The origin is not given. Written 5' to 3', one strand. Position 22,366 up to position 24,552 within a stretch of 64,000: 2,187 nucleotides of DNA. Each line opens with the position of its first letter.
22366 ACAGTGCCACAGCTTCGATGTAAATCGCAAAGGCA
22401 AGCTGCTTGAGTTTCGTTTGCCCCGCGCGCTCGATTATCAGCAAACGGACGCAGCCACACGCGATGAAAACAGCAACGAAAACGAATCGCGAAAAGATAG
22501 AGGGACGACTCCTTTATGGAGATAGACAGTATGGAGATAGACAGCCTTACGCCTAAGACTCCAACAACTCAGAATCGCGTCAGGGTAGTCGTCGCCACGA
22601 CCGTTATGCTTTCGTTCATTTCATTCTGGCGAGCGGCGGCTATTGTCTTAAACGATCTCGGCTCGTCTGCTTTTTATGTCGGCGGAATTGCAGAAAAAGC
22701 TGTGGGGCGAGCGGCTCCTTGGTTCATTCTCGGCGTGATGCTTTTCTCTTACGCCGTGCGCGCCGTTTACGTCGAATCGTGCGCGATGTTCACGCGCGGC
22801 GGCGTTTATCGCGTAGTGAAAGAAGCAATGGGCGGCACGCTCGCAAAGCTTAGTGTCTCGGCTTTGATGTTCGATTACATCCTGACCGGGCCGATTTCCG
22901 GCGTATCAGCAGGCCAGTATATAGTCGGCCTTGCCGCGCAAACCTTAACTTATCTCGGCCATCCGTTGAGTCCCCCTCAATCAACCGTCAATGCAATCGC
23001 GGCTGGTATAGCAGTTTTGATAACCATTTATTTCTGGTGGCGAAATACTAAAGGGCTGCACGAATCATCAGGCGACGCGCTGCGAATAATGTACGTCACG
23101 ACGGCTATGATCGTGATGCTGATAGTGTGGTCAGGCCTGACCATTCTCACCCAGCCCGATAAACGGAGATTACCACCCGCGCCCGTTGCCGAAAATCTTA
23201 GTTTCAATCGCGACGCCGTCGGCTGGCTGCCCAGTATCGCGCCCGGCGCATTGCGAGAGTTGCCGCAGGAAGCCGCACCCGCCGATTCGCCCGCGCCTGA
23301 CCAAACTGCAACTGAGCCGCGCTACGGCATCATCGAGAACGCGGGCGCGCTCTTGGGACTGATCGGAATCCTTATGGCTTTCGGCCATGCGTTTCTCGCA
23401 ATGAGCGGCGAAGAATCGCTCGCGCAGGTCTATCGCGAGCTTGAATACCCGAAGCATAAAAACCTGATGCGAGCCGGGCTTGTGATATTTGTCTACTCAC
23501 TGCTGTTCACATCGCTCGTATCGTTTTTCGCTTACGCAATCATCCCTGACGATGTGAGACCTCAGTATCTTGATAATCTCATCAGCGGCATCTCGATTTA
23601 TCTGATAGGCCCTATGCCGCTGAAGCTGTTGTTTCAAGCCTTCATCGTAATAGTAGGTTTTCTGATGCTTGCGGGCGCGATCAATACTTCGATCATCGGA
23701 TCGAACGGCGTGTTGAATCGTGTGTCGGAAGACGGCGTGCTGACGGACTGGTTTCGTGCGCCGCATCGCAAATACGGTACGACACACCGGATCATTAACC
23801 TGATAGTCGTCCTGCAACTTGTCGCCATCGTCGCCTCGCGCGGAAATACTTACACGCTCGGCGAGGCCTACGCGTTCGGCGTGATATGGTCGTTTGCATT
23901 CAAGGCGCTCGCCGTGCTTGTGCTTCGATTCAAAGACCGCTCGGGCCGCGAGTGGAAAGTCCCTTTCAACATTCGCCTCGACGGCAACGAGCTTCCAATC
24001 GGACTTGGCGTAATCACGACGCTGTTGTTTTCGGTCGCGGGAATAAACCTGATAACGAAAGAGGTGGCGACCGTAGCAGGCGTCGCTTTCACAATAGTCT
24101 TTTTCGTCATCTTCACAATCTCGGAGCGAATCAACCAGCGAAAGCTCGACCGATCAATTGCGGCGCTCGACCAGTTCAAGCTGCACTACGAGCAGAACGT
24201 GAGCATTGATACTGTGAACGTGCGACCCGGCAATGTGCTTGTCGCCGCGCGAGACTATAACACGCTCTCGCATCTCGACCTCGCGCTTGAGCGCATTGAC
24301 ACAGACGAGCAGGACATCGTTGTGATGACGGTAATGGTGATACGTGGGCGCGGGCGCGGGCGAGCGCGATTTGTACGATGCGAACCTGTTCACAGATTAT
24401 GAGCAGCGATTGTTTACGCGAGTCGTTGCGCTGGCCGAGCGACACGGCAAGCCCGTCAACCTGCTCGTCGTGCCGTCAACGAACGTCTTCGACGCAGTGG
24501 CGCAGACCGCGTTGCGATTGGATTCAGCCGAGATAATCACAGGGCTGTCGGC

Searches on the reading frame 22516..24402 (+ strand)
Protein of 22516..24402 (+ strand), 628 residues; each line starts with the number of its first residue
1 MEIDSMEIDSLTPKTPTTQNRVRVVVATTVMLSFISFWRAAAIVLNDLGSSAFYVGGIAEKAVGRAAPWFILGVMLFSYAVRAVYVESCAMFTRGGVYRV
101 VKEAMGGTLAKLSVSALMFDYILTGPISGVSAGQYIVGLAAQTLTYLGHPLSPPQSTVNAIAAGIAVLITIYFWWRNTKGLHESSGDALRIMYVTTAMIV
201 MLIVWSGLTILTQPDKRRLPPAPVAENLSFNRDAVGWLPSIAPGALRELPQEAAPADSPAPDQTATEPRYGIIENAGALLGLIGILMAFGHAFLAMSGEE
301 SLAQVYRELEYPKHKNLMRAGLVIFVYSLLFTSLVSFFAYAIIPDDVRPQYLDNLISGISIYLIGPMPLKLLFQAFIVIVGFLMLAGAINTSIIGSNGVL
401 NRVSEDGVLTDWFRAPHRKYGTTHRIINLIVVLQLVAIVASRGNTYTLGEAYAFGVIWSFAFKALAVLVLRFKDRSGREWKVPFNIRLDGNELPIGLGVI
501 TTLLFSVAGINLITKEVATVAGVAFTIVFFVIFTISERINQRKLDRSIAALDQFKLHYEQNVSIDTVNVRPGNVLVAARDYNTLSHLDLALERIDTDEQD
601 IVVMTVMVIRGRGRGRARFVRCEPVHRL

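Call 8: search_protein_families(library=pfam, proteins=[window:22516-24402:+])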
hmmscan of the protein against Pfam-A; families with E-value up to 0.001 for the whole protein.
window:22516-24402:+ (628 aa): 1 family
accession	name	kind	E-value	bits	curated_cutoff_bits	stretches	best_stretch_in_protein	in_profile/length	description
PF13520.12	AA_permease_2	-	3.8e-46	158.3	27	1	35-532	1-426/427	Amino acid permease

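Call 11: search_protein_families(library=ncbifam, proteins=[window:22516-24402:+], max_evalue=0.01)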
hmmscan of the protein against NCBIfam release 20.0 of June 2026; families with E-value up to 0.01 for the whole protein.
window:22516-24402:+ (628 aa): 0 families

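Call 12: search_solved_structures(query=window:22516-24402:+, max_evalue=0.001, show_alignments=1)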
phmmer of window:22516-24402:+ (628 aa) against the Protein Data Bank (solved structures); distinct sequences matched with E-value up to 0.001: 0.

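Call 14: find_homologous_proteins(query=window:22516-24402:+, max_evalue=1e-10)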
Query window:22516-24402:+ (628 aa): 8000 proteins with E <= 1e-10 among 8000 candidates; the best 120 are listed.
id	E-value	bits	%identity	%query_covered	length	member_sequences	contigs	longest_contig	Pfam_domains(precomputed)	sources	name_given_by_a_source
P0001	0.0e+0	1383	100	100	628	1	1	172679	PF13520.13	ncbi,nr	ncbi:MAG TPA: APC family permease [Blastocatellia bacterium]|nr:APC family permease [Blastocatellia 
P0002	0.0e+0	1371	100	99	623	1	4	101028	PF13520.13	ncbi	-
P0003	0.0e+0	1140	84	97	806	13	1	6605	PF13520.13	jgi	jgi:amino acid transporter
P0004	0.0e+0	1138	85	97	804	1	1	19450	PF13520.13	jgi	jgi:amino acid transporter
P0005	0.0e+0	1137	85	97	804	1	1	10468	PF13520.13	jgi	jgi:amino acid transporter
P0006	0.0e+0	1136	84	97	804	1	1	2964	PF13520.13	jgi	jgi:amino acid transporter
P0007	0.0e+0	1134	84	97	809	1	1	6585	PF13520.13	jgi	jgi:amino acid transporter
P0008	0.0e+0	1129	84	97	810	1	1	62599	PF13520.13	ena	-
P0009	0.0e+0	1129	84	97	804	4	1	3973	PF13520.13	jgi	jgi:amino acid transporter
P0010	0.0e+0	1126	83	97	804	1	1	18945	PF13520.13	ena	-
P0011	0.0e+0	1123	83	97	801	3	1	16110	PF13520.13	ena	-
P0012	0.0e+0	1123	84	97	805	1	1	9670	PF13520.13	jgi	jgi:amino acid transporter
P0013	0.0e+0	1122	84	97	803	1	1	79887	PF13520.13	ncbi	ncbi:MAG: APC family permease [Blastocatellia bacterium]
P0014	0.0e+0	1121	84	97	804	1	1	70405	PF13520.13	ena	-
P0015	0.0e+0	1121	85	96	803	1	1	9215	PF13520.13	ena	-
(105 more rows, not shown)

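Call 15: search_solved_structures(query=window:22516-24402:+, max_evalue=10, show_alignments=0)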
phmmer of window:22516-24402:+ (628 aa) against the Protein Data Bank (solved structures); distinct sequences matched with E-value up to 10: 1.
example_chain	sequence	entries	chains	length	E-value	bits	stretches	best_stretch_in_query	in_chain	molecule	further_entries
8xi2_c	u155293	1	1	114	1.8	10.1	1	560-618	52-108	Small nuclear ribonucleoprotein Sm D1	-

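Call 17: find_related_loci(query=window:22516-24402:+, collection=genome_contigs, flank=10000)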
Query window:22516-24402:+ (628 aa) in genome_contigs; peptide patterns used: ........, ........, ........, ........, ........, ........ (x = any residue, [..] = any of these).
141 stretches matched a pattern; 116 encode a relative of the query (tblastn E <= 1e-3); the best 80 are kept; 80 distinct loci.
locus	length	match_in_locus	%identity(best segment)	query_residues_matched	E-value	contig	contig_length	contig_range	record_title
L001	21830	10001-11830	84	7-616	0e+0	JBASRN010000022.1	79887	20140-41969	MAG: Blastocatellia bacterium isolate MFD13521_ilm_asm_bin1 k127_353062, whole genome shotgun sequence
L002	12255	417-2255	85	6-616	0e+0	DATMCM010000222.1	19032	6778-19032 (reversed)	MAG TPA_asm: Blastocatellia bacterium isolate SMAG_U13382 k141_695538, whole genome shotgun sequence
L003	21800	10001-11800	82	19-619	0e+0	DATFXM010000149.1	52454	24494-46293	MAG TPA_asm: Blastocatellia bacterium isolate SMAG_U9517 k141_10746877, whole genome shotgun sequence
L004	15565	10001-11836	84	6-616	0e+0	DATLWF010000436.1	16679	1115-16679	MAG TPA_asm: Blastocatellia bacterium isolate SMAG_U13211 k141_238601, whole genome shotgun sequence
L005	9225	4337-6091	84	31-615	0e+0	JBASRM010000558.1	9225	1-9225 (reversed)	MAG: Blastocatellia bacterium isolate MFD13521_ilm_asm_bin21 k127_293116, whole genome shotgun sequence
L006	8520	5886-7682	83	18-616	0e+0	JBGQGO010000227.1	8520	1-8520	MAG: Blastocatellia bacterium isolate OBJ2_061818_090_26 k141_1719158_length_8520_cov_24.2636, whole genome shotgun sequ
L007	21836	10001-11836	83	6-616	0e+0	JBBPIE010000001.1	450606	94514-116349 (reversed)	MAG: Candidatus Onstottus arcticum isolate BPF1-18-20_bin_3 NODE_1_length_450606_cov_45.054493, whole genome shotgun seq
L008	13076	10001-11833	80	6-616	0e+0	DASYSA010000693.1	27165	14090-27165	MAG TPA_asm: Blastocatellia bacterium isolate SMAG_U4525 k141_814520, whole genome shotgun sequence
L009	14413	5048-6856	80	10-616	0e+0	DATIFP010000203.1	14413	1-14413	MAG TPA_asm: Blastocatellia bacterium isolate SMAG_U16398 k141_732546, whole genome shotgun sequence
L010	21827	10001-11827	80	6-615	0e+0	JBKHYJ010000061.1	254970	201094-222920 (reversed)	MAG: Blastocatellia bacterium isolate NC_bin.3.orig k127_91326, whole genome shotgun sequence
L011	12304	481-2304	78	14-616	0e+0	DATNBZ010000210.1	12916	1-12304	MAG TPA_asm: Blastocatellia bacterium isolate SMAG_U11201 k141_220798, whole genome shotgun sequence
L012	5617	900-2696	80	18-616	0e+0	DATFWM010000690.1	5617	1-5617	MAG TPA_asm: Blastocatellia bacterium isolate SMAG_U9490 k141_14635222, whole genome shotgun sequence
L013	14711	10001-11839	76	5-616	0e+0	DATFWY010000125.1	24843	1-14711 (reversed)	MAG TPA_asm: Blastocatellia bacterium isolate SMAG_U9503 k141_4338652, whole genome shotgun sequence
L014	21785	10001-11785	79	23-616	0e+0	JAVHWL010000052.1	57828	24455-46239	MAG: Acidobacteriota bacterium isolate BP_24 scaffold_4500735, whole genome shotgun sequence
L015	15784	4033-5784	80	31-616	0e+0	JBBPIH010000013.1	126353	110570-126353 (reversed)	MAG: Acidobacteriota bacterium isolate BPF2-12-14_bin_2 NODE_13_length_126353_cov_29.107096, whole genome shotgun sequen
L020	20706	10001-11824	75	6-615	0e+0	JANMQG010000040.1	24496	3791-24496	MAG: Chloracidobacterium sp. isolate OTE_51_metabat_289 OTE_51_k141_5177629, whole genome shotgun sequence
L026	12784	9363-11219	75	2-615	0e+0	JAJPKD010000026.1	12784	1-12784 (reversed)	MAG: Acidobacteria bacterium isolate Centralia_MAG_6 k107_422884, whole genome shotgun sequence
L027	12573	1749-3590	75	14-616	0e+0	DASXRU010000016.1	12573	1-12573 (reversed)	MAG TPA_asm: Pyrinomonadaceae bacterium isolate SMAG_U4648 k141_1935982, whole genome shotgun sequence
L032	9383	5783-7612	74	8-615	0e+0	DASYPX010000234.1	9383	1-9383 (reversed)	MAG TPA_asm: Pyrinomonadaceae bacterium isolate SMAG_U4469 k141_2513546, whole genome shotgun sequence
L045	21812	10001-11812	74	12-615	0e+0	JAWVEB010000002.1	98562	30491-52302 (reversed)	MAG: Blastocatellia bacterium isolate BP_42 scaffold_3301326, whole genome shotgun sequence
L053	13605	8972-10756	74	18-617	0e+0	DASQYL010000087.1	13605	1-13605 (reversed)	MAG TPA_asm: Pyrinomonadaceae bacterium isolate SMAG_U11064 k141_35151, whole genome shotgun sequence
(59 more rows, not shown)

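Call 32: search_protein_representatives(protein=P0013)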
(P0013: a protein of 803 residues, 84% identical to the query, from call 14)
Query: 803 residues. Proteins with E-value up to 0.001 (for the whole library): 3330; up to 1e-10: 2089; up to 1e-30: 682. The best 150 are listed.
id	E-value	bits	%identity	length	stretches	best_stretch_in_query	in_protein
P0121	2.5e-255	866.1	57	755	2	277-778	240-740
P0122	2.2e-247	839.8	57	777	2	274-770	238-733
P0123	1.2e-242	824.2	85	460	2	272-575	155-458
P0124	2.2e-213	727.4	52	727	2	279-783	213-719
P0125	2.2e-188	644.7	65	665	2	279-553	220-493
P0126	1.9e-178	611.9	49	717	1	19-701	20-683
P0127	2.2e-178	611.7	50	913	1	12-695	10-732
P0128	5.7e-178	610.3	52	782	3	348-710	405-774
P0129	7.5e-178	609.9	49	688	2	277-712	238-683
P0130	2.7e-170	584.9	49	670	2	274-709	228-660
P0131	9.0e-164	563.4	48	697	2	277-694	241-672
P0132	3.0e-149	515.4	52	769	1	20-559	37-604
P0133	4.3e-149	514.8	63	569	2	16-236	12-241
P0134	9.2e-147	507.1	43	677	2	277-696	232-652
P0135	8.0e-146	504.0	40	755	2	276-774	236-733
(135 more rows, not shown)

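Call 35: search_solved_structures(query=A2, max_evalue=1, show_alignments=1)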
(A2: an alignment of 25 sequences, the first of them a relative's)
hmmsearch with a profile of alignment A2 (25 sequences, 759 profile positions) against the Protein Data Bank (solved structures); distinct sequences matched with E-value up to 1: 10.
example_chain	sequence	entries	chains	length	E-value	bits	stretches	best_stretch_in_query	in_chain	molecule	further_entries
6s3k_B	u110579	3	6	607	9.3e-16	60.3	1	88-441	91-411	APC family permease | Potassium transporter KimA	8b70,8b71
9h76_A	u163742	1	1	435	0.011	17.1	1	277-460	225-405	Putative amino acid/polyamine transport protein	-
6f2g_A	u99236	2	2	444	0.011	17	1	277-460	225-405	Putative amino acid/polyamine transport protein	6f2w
5tj5_L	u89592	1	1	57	0.21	12.9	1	283-321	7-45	V-type proton ATPase subunit e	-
8qey_A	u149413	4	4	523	0.23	12.7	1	358-442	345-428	Asc-type amino acid transporter 1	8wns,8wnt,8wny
6m0r_M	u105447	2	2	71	0.29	12.4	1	282-321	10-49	V-type proton ATPase subunit e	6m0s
5vox_c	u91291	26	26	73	0.31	12.3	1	282-321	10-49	V-type proton ATPase subunit e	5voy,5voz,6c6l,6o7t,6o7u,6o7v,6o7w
7b00_A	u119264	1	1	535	0.79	10.9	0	237-438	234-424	Large neutral amino acids transporter small subunit 2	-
8a6l_B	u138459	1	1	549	0.84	10.8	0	237-438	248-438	Large neutral amino acids transporter small subunit 2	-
7cmh_B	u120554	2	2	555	0.86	10.8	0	237-438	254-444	Large neutral amino acids transporter small subunit 2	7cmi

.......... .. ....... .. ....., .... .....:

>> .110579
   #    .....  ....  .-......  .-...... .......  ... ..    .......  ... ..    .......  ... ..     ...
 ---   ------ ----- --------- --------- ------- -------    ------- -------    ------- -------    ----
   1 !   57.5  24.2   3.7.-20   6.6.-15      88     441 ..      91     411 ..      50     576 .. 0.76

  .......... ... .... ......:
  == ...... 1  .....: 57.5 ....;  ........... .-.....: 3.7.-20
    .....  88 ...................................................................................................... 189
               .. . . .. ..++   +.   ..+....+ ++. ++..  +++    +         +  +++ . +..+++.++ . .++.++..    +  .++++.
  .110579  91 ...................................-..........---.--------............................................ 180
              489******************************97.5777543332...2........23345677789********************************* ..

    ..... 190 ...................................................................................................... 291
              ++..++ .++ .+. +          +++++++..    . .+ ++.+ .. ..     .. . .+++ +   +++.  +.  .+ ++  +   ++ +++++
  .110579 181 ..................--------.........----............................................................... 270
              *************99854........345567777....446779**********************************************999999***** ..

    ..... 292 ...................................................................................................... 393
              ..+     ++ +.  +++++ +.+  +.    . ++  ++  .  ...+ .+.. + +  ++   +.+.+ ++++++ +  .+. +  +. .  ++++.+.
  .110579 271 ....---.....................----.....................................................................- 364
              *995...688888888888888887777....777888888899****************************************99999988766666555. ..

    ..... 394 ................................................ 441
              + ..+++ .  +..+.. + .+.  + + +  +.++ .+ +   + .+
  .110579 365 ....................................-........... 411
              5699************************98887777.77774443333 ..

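Call 36: search_protein_families(library=pfam, proteins=[P0013, L007:9675-10010:+], max_evalue=1)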
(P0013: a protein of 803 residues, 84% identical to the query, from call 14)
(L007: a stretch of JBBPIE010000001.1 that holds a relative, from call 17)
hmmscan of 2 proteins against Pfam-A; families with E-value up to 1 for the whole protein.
P0013 (803 aa): 2 families
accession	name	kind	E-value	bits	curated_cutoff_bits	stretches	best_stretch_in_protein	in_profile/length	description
PF13520.12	AA_permease_2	-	4.1e-44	151.6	27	1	32-520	1-421/427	Amino acid permease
PF13567.11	DUF4131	-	0.058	13.5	31.6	0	152-210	4-51/165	Domain of unknown function (DUF4131)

L007:9675-10010:+ (111 aa): 3 families
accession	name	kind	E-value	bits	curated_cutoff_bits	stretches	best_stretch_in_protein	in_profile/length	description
PF03811.18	Zn_ribbon_InsA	-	0.0018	18.4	26.1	1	59-82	7-30/35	InsA N-terminal domain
PF14690.11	Zn_ribbon_ISL3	-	0.35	11.7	25.5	0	59-68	4-13/47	zinc-finger of transposase IS204/IS1001/IS1096/IS1165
PF09723.15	Zn_ribbon_8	-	0.74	10.3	34.4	1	55-65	3-13/41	Zinc ribbon domain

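Call 45: search_solved_structures(query=L026:3501-5447:+, max_evalue=0.001, show_alignments=1)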
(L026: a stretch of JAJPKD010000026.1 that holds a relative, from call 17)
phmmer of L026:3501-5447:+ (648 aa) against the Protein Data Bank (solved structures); distinct sequences matched with E-value up to 0.001: 1.
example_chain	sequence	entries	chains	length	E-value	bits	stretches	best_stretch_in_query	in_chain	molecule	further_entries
6s3k_B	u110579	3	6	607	1.1e-144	486.7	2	4-415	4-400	APC family permease | Potassium transporter KimA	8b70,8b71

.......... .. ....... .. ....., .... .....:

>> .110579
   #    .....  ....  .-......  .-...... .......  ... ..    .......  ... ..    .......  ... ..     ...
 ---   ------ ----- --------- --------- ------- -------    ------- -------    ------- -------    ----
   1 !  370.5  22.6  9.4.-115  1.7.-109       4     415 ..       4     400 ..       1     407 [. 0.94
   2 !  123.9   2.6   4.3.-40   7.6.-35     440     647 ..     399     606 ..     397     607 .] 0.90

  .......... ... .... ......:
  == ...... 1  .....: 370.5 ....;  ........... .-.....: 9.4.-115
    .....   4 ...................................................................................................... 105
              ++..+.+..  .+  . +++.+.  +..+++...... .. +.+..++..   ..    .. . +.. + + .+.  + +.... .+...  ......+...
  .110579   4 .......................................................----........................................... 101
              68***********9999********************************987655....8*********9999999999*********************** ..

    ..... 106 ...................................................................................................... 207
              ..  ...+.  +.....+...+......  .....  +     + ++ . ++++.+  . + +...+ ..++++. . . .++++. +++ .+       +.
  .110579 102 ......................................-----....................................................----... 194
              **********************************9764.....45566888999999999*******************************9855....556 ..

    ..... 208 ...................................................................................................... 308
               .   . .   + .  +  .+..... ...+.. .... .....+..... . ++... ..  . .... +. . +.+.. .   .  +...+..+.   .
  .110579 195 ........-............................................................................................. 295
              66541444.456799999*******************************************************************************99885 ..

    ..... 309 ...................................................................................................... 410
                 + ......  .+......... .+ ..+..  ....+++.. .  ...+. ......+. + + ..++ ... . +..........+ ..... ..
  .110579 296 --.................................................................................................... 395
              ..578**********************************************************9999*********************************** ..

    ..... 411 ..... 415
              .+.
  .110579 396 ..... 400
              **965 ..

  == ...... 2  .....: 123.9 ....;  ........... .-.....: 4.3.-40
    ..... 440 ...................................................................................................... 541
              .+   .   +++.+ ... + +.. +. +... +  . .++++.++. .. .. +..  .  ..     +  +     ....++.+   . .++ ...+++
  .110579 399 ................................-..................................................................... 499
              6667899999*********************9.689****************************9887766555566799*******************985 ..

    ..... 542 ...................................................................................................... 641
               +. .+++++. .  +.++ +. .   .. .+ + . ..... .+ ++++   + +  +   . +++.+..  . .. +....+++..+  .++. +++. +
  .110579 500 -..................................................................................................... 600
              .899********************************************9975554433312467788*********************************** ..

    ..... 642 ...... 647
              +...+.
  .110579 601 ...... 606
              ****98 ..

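Call 46: search_protein_families(library=pfam, proteins=[L026:3501-5447:+, L026:2945-3466:+, L045:12704-13156:+, L020:9025-9756:+, L011:3615-5372:+, L045:13641-14975:+, L053:8383-8886:+], max_evalue=0.01)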
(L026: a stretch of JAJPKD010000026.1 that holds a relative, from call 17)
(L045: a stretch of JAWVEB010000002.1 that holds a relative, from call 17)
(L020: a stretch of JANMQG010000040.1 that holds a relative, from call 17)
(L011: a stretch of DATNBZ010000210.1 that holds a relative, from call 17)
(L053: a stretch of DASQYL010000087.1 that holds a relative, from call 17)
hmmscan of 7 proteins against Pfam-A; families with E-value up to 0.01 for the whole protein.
L026:3501-5447:+ (648 aa): 1 family
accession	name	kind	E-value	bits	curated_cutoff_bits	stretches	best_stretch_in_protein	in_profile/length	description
PF13520.12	AA_permease_2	-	1.9e-29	103.3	27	1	53-468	17-406/427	Amino acid permease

L026:2945-3466:+ (173 aa): 0 families

L045:12704-13156:+ (150 aa): 0 families

L020:9025-9756:+ (243 aa): 0 families

L011:3615-5372:+ (585 aa): 1 family
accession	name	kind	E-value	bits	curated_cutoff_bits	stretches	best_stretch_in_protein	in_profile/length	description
PF07642.17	BBP2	-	2.5e-41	142.5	26.2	1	200-546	9-321/339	Putative beta-barrel porin-2, OmpL-like. bbp2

L045:13641-14975:+ (444 aa): 1 family
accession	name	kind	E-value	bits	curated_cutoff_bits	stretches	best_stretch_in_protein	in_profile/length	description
PF07642.17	BBP2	-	2.9e-49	168.6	26.2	1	99-441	4-338/339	Putative beta-barrel porin-2, OmpL-like. bbp2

L053:8383-8886:+ (167 aa): 0 families

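Call 66: predict_structure(alignment_id=A2)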
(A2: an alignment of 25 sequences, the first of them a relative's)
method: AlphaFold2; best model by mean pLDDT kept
length: 803 residues; sequences in the alignment: 25
mean_pLDDT: 81.0   pTM: 0.69
mean pLDDT of the five models: 81.0, 78.6, 76.8, 76.8, 76.1
residues with pLDDT >= 90: 373; 70-90: 255; 50-70: 91; < 50: 84
segments of 3 or more residues with pLDDT < 50: 1-18, 20-29, 255-268, 609-618, 764-772, 782-803
pLDDT, mean of each block of 10 residues (from residue 1): 37 43 42 87 91 93 93 93 83 80 93 94 97 95 90 95 97 82 85 95 94 83 80 78 60 47 46 67 84 86 83 91 92 94 91 94 95 96 93 90 87 83 95 96 93 93 92 85 87 95 92 90 93 89 64 76 88 87 92 93 70 44 78 90 91 89 91 84 88 74 87 81 62 72 61 63 46 52 49 43 33
secondary structure, 60 per line:
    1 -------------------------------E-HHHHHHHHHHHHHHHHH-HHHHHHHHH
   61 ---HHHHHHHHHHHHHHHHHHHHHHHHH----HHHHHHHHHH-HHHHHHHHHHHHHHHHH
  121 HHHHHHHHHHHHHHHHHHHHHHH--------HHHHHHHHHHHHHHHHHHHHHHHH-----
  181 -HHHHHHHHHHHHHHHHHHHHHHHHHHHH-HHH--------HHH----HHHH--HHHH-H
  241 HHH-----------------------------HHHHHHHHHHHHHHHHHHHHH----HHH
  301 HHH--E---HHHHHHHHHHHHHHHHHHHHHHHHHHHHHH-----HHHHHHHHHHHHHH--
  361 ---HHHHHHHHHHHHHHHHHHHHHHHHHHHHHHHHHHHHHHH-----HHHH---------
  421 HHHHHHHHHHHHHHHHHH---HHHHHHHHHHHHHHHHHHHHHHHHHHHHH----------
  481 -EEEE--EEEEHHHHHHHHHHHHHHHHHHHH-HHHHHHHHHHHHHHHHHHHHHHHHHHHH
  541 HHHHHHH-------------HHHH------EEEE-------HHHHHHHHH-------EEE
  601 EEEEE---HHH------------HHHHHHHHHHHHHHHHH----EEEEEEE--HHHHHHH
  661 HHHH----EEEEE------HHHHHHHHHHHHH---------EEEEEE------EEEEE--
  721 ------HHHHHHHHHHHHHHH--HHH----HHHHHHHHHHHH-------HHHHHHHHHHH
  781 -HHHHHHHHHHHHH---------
elements in order (helices of 4 or more, strands of 3 or more residues): H34-50 H52-60 H64-88 H93-102 H104-143 H152-175 H182-209 H229-232 H235-238 H240-243 H273-293 H298-303 H310-339 H345-358 H364-402 H408-411 H421-438 H442-470 E482-485 E488-491 H492-511 H513-547 H561-564 E571-574 H582-590 E598-605 H624-640 E645-651 H654-664 E669-673 H680-692 E702-707 E714-718 H727-741 H751-762 H770-780 H782-794
